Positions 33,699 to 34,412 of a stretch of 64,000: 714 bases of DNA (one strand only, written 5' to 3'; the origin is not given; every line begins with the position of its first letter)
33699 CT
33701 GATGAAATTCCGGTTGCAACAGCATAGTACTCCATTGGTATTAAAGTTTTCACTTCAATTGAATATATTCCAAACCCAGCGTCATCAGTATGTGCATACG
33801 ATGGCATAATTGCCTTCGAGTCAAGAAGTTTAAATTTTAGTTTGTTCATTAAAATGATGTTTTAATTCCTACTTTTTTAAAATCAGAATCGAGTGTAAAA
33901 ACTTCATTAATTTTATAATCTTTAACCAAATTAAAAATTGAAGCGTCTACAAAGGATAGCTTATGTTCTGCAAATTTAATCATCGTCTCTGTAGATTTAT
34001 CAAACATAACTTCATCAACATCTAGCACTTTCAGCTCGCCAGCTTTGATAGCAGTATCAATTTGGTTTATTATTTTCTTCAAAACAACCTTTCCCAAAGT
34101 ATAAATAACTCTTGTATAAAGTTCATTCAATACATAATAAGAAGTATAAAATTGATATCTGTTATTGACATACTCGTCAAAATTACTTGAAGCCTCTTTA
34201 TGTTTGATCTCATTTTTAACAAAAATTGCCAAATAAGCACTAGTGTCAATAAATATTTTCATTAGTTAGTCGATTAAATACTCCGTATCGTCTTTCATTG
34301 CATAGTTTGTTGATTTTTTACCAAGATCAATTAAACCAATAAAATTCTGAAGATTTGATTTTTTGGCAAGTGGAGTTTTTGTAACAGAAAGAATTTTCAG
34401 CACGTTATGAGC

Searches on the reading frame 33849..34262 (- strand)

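Call 88: search_protein_families(library=pfam, proteins=[window:33849-34262:-], max_evalue=0.001)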
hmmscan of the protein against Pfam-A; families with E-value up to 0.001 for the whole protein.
window:33849-34262:- (137 aa): 1 family
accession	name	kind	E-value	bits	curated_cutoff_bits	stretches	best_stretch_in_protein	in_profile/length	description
PF01850.27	PIN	-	3.3e-12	47.5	23.6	1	3-132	1-118/120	PIN domain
